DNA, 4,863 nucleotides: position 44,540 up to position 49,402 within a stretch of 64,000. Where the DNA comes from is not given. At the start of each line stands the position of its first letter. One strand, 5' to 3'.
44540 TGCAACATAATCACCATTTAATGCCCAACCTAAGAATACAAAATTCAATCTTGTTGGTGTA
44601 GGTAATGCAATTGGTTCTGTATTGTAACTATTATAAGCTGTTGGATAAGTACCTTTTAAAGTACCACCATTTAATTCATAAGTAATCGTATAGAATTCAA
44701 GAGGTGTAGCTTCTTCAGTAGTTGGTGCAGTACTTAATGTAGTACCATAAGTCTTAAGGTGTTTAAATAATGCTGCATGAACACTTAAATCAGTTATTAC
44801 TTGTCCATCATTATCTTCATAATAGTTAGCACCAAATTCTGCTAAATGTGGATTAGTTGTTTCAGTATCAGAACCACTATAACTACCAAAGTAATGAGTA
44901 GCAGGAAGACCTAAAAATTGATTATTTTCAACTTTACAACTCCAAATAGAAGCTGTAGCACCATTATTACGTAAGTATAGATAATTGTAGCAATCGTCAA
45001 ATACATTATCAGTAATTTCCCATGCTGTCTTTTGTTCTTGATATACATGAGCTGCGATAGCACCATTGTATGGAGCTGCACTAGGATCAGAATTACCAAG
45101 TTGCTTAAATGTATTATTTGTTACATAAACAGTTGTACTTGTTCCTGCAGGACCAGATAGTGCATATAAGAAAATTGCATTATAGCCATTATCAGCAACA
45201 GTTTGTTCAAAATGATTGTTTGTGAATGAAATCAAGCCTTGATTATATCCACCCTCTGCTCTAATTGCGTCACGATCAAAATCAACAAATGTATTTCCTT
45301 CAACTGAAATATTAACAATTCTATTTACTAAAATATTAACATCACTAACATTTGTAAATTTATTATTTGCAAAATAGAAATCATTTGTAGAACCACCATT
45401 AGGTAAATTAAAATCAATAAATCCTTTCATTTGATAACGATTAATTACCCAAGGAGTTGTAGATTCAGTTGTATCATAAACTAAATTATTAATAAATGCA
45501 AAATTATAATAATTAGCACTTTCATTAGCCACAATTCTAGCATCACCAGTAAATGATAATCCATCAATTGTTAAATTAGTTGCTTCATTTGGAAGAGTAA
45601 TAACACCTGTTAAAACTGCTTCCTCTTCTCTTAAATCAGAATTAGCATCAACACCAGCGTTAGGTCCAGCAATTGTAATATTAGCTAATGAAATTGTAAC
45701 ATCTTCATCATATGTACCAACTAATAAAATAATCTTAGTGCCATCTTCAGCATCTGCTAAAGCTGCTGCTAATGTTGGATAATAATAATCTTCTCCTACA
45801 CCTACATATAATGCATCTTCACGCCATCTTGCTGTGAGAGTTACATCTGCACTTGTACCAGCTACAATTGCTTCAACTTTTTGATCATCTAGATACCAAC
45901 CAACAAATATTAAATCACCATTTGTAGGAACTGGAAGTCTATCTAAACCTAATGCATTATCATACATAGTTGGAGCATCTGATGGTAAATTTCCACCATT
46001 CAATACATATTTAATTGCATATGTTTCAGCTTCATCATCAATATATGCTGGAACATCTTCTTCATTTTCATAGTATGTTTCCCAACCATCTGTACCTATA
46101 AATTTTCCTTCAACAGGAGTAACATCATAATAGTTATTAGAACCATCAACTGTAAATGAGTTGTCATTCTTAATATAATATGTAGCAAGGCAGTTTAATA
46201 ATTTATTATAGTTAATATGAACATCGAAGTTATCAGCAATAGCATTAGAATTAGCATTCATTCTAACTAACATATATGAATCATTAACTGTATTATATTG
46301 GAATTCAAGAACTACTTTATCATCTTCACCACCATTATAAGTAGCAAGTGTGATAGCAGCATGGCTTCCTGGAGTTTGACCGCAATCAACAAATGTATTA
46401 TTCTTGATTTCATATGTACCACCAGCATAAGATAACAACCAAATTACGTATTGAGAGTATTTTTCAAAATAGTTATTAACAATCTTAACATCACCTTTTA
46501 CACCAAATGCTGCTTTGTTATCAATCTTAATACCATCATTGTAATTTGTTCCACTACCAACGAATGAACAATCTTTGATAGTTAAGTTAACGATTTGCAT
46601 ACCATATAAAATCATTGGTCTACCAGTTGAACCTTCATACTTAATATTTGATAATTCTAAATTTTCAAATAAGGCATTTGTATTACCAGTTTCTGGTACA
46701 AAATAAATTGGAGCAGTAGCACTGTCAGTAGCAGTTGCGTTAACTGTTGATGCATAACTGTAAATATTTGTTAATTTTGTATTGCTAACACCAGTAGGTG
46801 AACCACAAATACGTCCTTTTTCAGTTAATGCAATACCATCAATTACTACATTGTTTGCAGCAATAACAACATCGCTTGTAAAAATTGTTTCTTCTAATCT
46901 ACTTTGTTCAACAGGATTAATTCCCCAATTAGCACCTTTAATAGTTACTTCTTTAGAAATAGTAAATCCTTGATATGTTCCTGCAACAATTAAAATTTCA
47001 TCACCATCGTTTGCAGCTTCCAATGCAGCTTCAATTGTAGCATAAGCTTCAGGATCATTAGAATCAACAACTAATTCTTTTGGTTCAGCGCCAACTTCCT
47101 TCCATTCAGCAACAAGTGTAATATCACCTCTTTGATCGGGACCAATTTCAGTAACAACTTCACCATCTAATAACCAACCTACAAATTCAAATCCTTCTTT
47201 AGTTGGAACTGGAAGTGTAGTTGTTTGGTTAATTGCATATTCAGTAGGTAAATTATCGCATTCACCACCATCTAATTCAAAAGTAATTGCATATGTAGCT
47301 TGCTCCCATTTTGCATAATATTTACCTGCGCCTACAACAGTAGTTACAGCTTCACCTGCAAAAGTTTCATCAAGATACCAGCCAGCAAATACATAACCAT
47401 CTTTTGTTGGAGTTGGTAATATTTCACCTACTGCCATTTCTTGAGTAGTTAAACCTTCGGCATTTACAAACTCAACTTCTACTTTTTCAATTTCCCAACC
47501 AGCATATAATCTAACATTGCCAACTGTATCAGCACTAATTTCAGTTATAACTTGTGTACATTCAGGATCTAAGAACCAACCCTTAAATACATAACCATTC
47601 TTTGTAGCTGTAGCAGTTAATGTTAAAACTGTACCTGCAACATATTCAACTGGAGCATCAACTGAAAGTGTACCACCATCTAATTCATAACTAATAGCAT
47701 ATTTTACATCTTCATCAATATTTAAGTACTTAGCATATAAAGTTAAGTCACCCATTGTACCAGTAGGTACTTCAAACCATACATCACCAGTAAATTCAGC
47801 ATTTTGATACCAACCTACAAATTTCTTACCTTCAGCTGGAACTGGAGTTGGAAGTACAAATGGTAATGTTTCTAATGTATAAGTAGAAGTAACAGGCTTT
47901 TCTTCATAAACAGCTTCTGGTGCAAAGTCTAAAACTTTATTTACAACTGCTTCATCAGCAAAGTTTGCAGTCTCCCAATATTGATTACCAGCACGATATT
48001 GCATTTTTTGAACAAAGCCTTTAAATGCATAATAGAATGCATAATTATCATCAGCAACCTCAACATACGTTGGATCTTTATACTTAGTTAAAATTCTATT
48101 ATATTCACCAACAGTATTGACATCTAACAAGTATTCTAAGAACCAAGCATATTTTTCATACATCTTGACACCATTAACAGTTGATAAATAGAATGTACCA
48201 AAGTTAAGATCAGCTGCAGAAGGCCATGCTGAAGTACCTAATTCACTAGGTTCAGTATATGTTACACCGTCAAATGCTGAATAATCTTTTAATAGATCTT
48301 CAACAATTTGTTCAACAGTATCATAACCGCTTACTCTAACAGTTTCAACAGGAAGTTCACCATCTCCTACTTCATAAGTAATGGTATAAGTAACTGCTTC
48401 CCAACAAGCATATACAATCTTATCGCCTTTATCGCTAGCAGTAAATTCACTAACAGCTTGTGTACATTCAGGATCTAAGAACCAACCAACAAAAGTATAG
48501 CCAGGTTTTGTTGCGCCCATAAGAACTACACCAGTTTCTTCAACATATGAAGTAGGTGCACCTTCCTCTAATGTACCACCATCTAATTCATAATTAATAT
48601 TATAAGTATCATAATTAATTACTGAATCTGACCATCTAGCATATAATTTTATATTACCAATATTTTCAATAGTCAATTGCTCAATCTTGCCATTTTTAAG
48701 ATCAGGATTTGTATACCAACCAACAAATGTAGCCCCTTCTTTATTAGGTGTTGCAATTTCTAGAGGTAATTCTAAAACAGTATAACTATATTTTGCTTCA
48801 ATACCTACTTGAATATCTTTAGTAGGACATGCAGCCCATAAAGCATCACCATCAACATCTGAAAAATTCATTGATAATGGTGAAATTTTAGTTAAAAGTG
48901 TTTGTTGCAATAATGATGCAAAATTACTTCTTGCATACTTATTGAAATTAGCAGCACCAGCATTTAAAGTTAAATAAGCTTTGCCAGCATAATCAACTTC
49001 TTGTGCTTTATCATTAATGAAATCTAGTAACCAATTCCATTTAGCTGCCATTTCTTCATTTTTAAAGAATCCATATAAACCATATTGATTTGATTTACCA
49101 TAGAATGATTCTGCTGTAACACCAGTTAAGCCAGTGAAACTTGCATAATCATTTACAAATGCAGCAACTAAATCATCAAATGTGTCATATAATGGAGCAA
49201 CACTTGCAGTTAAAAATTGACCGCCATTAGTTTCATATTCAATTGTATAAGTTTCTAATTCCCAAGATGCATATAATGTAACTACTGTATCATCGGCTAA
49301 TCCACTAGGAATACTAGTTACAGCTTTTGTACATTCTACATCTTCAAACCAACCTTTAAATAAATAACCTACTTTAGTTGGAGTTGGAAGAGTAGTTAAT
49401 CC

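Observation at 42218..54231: Two paralogous surface lipoprotein genes with C-terminal amidase modules inserted into the conserved dnaK-operon / rsmE-mtaB synteny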

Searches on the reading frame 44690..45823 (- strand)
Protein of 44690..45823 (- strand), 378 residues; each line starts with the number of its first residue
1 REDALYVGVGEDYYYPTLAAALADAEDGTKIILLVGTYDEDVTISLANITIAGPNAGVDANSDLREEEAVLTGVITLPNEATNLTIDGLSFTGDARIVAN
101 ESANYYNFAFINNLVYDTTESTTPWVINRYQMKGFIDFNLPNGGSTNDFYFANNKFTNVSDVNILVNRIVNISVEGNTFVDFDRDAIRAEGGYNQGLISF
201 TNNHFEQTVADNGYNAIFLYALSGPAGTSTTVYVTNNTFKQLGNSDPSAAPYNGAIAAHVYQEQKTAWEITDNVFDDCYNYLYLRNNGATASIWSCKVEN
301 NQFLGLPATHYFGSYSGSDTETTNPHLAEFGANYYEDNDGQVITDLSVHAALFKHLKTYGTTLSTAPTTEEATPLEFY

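Call 42: search_solved_structures(query=window:44720-45817:-, max_evalue=10)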
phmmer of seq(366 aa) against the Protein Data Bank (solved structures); distinct sequences matched with E-value up to 10: 7.
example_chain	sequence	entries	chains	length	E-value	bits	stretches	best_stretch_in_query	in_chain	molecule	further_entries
9bb7_A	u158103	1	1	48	0.22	14.1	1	138-169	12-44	Peptostreptococcal albumin-binding protein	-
9bb3_A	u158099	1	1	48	0.29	13.7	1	137-169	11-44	Peptostreptococcal albumin-binding protein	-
1gab_A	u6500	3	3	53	0.33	13.5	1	136-169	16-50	PROTEIN PAB | Peptostreptococcal albumin-binding protein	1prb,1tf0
2vdb_B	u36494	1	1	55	0.34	13.4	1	136-169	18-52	PEPTOSTREPTOCOCCAL ALBUMIN-BINDING PROTEIN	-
2j5y_A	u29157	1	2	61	0.41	13.2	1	136-169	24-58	PEPTOSTREPTOCOCCAL ALBUMIN-BINDING PROTEIN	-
9bb1_A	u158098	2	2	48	0.52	12.8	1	137-169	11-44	Peptostreptococcal albumin-binding protein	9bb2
9bb6_A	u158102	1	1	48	0.61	12.6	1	138-169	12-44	Peptostreptococcal albumin-binding protein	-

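Call 54: search_protein_families(library=pfam, proteins=[window:44690-45823:-], max_evalue=10)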
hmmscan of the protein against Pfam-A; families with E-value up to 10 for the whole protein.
seq(378 aa): 1 family
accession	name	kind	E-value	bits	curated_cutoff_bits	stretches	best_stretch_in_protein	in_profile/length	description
PF13229.12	Beta_helix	-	0.00036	20.6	25.9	2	147-301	9-137/158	Right handed beta helix region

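Call 75: predict_structure(alignment_id=A2)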
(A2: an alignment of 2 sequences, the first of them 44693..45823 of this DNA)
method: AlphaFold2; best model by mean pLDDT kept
length: 377 residues; sequences in the alignment: 2
mean_pLDDT: 48.4   pTM: 0.60
mean pLDDT of the five models: 48.4, 47.7, 46.3, 41.4, 39.9
residues with pLDDT >= 90: 1; 70-90: 59; 50-70: 107; < 50: 210
segments of 3 or more residues with pLDDT < 50: 1-10, 27-81, 97-145, 191-194, 210-216, 245-253, 286-291, 315-377
pLDDT, mean of each block of 10 residues (from residue 1): 44 54 53 42 43 31 31 36 59 49 25 22 26 40 54 70 55 80 58 64 75 49 57 84 48 51 64 76 53 65 63 46 29 29 27 26 29 30
secondary structure, 60 per line:
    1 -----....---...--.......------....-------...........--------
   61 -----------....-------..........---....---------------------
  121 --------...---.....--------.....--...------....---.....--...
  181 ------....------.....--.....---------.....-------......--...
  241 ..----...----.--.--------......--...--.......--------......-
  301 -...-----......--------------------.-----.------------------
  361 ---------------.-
elements in order: E6-9 E13-15 H18-24 E31-34 E42-52 E72-75 E83-92 E96-99 E135-139 E148-152 E155-157 E164-167 E171-175 E178-180 E187-190 E197-201 E204-208 E218-222 E230-235 E238-242 E266-271 E274-276 E279-285 E294-299 E302-304 E310-315

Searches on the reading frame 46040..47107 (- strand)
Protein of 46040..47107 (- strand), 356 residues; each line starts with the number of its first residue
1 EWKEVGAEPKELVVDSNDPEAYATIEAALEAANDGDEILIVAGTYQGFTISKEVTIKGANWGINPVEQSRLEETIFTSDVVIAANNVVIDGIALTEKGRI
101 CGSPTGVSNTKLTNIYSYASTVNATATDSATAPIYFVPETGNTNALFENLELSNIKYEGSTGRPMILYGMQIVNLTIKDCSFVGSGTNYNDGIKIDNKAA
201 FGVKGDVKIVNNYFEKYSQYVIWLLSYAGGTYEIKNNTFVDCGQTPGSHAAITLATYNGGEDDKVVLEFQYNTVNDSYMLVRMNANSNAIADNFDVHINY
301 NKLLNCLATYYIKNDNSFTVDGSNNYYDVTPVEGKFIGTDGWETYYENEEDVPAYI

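Call 41: search_solved_structures(query=window:46043-47080:-, max_evalue=10)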
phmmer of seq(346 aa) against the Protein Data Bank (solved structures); distinct sequences matched with E-value up to 10: 0.

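Call 52: find_homologous_proteins(query=window:46043-47080:-)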
Query seq(346 aa): 2290 candidates shared short words with the query, none scored E <= 0.001.

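Call 54: search_protein_families(library=pfam, proteins=[window:46040-47107:-], max_evalue=10)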
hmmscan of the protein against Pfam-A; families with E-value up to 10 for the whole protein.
seq(356 aa): 0 families

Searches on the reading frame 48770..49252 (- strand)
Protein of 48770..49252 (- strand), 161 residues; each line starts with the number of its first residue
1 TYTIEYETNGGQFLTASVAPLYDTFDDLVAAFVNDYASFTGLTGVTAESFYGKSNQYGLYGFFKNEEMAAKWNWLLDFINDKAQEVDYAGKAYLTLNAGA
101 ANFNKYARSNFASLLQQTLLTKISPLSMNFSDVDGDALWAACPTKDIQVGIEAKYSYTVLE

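Call 54: search_protein_families(library=pfam, proteins=[window:48770-49252:-], max_evalue=10)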
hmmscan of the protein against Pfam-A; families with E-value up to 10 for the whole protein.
seq(161 aa): 1 family
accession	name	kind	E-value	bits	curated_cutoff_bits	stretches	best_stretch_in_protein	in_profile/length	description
PF02630.20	SCO1-SenC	-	0.14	12.5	22.8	1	10-66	57-111/134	SCO1/SenC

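Call 88: find_homologous_proteins(query=A3)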
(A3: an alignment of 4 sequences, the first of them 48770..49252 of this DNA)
Query A3 (4 sequences) (161 aa, profile of the alignment): 6 proteins with E <= 0.001 among 986 candidates.
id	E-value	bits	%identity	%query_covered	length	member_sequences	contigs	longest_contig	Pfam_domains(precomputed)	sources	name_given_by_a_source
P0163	8.4e-31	125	61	100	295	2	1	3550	PF09479.17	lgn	-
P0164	1.6e-28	118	34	34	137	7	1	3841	-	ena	-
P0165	1.7e-15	76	-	-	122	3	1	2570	-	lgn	-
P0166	1.0e-13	70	50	6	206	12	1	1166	PF09479.17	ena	-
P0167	4.0e-9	55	77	40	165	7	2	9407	PF09479.17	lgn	-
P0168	7.4e-4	38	67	52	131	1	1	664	PF12652.13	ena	-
